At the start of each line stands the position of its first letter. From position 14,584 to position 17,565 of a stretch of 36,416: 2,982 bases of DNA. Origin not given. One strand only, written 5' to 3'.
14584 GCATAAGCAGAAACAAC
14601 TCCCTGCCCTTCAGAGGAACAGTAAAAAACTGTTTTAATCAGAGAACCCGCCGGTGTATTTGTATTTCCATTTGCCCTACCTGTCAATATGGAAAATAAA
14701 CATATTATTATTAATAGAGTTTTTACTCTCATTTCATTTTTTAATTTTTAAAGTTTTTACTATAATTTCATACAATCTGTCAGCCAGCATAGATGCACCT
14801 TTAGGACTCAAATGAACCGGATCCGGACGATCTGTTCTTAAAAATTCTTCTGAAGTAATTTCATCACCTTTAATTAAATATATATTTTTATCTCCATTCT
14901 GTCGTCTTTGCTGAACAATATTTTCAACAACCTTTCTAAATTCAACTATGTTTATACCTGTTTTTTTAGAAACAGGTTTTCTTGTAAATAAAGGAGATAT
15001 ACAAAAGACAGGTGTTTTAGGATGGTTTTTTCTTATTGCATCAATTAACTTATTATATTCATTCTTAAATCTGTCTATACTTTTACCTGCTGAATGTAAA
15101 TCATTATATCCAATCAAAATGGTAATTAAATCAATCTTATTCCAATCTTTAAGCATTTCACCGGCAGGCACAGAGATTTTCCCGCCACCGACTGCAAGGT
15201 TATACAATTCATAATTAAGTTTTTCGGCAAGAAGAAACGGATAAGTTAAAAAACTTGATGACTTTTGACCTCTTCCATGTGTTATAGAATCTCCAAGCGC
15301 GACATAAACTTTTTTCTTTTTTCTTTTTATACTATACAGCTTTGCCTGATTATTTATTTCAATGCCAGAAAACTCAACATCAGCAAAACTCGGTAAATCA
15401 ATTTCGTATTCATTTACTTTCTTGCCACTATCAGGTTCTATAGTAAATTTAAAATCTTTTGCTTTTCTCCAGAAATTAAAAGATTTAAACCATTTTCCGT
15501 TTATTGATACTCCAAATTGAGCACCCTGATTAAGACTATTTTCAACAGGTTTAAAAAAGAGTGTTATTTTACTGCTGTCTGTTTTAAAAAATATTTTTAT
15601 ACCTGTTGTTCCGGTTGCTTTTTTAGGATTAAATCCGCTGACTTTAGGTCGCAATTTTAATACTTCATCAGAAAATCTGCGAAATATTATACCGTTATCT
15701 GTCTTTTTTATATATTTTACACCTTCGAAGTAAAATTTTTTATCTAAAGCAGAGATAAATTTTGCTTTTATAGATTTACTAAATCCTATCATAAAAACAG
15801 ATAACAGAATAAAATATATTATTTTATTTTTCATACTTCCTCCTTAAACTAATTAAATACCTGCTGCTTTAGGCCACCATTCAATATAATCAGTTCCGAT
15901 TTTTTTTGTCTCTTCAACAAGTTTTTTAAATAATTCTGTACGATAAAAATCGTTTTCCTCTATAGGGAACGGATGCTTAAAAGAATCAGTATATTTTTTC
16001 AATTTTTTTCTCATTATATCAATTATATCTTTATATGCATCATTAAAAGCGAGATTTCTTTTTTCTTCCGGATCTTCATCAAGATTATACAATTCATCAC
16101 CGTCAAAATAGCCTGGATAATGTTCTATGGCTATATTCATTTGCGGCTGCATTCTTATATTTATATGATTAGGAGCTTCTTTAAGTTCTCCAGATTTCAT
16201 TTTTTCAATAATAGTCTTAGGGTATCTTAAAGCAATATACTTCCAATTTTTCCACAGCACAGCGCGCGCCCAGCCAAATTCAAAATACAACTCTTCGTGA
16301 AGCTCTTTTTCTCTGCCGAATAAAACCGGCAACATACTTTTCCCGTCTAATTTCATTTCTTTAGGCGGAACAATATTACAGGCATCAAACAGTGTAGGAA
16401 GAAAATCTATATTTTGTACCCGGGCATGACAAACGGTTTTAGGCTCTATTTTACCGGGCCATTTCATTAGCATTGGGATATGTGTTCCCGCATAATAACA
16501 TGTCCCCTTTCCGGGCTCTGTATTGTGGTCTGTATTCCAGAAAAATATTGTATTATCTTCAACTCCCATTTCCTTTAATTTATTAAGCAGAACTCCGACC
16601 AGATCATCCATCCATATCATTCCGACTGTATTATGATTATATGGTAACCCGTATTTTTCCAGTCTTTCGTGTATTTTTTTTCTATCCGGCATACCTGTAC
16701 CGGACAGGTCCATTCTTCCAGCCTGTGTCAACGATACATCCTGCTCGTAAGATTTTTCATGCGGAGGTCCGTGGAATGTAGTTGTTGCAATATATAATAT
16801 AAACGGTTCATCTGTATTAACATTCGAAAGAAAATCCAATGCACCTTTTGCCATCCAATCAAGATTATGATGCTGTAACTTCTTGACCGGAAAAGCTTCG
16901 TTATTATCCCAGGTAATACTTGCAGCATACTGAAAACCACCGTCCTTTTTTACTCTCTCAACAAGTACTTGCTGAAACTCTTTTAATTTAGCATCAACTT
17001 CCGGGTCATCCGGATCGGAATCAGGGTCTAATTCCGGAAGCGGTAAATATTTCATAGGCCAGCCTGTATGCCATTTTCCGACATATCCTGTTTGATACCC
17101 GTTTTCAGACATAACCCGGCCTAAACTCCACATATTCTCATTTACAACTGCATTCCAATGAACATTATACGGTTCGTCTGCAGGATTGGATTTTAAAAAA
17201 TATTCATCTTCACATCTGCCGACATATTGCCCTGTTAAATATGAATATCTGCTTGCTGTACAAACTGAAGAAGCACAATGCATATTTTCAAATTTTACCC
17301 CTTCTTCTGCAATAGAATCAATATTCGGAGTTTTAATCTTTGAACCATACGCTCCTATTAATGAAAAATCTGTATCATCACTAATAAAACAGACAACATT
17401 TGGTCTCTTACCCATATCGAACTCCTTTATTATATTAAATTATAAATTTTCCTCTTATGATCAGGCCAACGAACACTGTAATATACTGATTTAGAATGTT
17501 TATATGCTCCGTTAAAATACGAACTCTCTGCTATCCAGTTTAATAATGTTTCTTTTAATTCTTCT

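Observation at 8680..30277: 21.6 kb LacI-gated operon coupling ABC import to cytoplasmic desulfation and phosphorolysis of a sulfated glycan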

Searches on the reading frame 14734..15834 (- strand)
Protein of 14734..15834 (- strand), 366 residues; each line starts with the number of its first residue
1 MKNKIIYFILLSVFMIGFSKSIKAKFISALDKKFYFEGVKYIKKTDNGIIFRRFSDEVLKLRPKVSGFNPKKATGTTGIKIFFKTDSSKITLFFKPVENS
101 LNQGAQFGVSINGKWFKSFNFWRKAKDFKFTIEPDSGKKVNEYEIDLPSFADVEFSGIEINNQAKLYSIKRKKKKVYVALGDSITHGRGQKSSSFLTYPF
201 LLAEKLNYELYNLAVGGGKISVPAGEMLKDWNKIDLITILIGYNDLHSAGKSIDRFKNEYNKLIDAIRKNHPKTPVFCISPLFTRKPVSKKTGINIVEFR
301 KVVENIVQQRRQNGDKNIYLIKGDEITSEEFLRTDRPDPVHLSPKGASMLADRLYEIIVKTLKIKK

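Call 5: search_protein_families(library=pfam, proteins=[window:14734-15834:-], max_evalue=0.01)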
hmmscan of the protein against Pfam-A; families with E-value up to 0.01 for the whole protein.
window:14734-15834:- (366 aa): 4 families
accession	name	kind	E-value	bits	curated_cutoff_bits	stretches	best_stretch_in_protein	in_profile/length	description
PF13472.12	Lipase_GDSL_2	-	2.2e-18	67.8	32.9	1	179-347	1-176/178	GDSL-like Lipase/Acylhydrolase family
PF00657.28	Lipase_GDSL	-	3.9e-17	63.5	23.6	1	177-354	1-208/208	GDSL-like Lipase/Acylhydrolase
PF14606.12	Lipase_GDSL_3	-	1.4e-12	48.7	27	1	175-357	2-176/178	GDSL-like Lipase/Acylhydrolase family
PF14607.12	GxDLY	-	0.002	18.4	27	0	69-165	38-145/146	N-terminus of Esterase_SGNH_hydro-type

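Call 55: search_protein_families(library=ncbifam, proteins=[window:14734-15834:-], max_evalue=0.001)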
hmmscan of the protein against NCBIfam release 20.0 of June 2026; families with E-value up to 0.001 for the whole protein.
window:14734-15834:- (366 aa): 1 family
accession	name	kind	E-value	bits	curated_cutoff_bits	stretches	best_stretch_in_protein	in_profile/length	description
NF042968.1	AcxylEst_AxeA1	equivalog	0.0001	20.7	700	1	173-352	272-457/459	acetylxylan esterase AxeA1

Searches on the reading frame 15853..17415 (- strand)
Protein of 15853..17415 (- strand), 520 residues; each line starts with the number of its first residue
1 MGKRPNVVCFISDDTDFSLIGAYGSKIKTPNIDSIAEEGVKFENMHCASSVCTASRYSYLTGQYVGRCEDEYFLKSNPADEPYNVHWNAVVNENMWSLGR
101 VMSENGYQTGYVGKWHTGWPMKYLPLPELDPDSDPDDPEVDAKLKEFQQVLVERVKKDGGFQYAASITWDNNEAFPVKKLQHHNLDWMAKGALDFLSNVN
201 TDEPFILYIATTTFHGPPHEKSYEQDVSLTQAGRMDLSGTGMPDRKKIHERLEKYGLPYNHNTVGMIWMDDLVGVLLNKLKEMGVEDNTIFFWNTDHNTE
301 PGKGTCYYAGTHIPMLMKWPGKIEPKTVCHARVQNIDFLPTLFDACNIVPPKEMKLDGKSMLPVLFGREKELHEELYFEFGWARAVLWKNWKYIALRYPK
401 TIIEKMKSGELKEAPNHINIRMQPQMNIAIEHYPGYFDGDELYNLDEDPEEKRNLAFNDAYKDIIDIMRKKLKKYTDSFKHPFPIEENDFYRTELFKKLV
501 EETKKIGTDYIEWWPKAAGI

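Call 4: search_protein_families(library=pfam, proteins=[window:15853-17415:-], max_evalue=0.01)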
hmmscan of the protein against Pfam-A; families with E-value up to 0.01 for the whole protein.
window:15853-17415:- (520 aa): 4 families
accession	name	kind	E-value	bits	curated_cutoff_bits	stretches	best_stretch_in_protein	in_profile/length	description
PF00884.28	Sulfatase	-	1.9e-36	126.4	25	1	5-347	1-300/301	Sulfatase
PF16347.10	SGSH_C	-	8.4e-20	71.9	29.3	2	307-380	12-84/154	N-sulphoglucosamine sulphohydrolase, C-terminal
PF01663.27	Phosphodiest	-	0.00011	22.3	23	1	16-66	10-58/342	Type I phosphodiesterase / nucleotide pyrophosphatase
PF14707.11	Sulfatase_C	-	0.0034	18.4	30.9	1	436-480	52-97/127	C-terminal region of aryl-sulfatase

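Call 12: search_solved_structures(query=window:15853-17415:-, max_evalue=0.00001)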
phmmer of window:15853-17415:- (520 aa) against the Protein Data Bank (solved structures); distinct sequences matched with E-value up to 0.00001: 83 (the best 60 are shown).
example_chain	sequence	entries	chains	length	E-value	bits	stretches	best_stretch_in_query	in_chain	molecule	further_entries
9fvt_A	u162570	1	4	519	2.3e-72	247.6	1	23-478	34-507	Sulfatase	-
6ust_A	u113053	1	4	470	4.6e-29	104.7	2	257-369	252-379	N-acetylgalactosamine 6-sulfate sulfatase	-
9bas_B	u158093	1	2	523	5.9e-29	104.3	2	3-119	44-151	S1_15A sulfatase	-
6prm_A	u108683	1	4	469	1.9e-28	102.7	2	1-219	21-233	exo-4S-kappa carrageenan S1 sulfatase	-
7an1_AAA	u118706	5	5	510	1.9e-28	102.6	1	3-394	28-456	Arylsulfatase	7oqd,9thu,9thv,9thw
7all_AAA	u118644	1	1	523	1.5e-27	99.7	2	4-117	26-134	Arylsulfatase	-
6psm_A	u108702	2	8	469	4.4e-27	98.1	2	1-219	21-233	exo-4S-kappa carrageenan S1 sulfatase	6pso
7stt_A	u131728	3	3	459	5.3e-27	97.9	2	3-120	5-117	N-acetylgalactosamine-6-sulfatase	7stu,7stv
7ozc_AAA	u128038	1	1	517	3e-26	95.4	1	3-119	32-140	Arylsulfatase A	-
9s7x_A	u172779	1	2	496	5.2e-26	94.6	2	7-120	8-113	Sulfatase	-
9bau_A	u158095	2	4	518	1.6e-25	93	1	3-119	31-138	S1_15B sulfatase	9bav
7oze_AAA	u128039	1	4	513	1e-24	90.3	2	3-119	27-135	Putative secreted sulfatase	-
9s85_A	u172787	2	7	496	1.3e-24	90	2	7-120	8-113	Sulfatase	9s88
9fo1_A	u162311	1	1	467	3.7e-24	88.5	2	265-368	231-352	k-carrageenan sulfatase S1_16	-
9s03_A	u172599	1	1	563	3.8e-24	88.4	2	268-379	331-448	Putative sulfatase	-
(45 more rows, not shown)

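Call 54: search_protein_families(library=ncbifam, proteins=[window:15853-17415:-], max_evalue=0.001)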
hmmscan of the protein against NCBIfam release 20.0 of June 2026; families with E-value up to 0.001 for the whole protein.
window:15853-17415:- (520 aa): 4 families
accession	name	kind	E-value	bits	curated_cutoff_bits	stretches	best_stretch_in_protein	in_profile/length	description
NF010322.0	PRK13759.1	equivalog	6.8e-36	123.8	481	1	3-382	5-397/486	arylsulfatase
TIGR03417.1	chol_sulfatase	equivalog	9.9e-27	94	433.45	2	3-68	1-68/500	choline-sulfatase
NF052527.1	Mn_arylsulf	exception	1.7e-19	70.1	850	2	178-395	173-409/479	manganese-dependent arylsulfatase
NF045661.1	HdlasePehA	equivalog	2.2e-17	62.8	900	2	267-387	289-415/506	phosphoric/sulfuric ester hydrolase PehA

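Call 76: search_protein_representatives(protein=window:15853-17415:-)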
Query: 520 residues. Proteins with E-value up to 0.001 (for the whole library): 60062; up to 1e-10: 14276; up to 1e-30: 522. The best 150 are listed.
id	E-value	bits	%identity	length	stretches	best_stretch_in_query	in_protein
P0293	5.9e-196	668.8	55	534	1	3-517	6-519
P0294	5.1e-172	589.8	49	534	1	3-516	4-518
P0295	6.6e-169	579.5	47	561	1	3-515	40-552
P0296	3.9e-163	560.5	56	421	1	102-517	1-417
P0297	4.3e-148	510.8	43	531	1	1-516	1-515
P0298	1.3e-145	502.6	43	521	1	3-514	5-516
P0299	4.0e-144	497.7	43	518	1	3-517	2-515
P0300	8.5e-141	486.7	44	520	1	4-516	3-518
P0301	1.2e-135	469.8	41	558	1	3-515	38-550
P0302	1.5e-134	466.1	39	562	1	2-515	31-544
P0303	6.7e-134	464.0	42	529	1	3-516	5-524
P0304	4.5e-132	457.9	42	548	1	3-516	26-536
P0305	6.8e-132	457.3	44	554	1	4-514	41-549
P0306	4.8e-131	454.6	41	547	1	4-515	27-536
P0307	9.9e-128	443.6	39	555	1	3-515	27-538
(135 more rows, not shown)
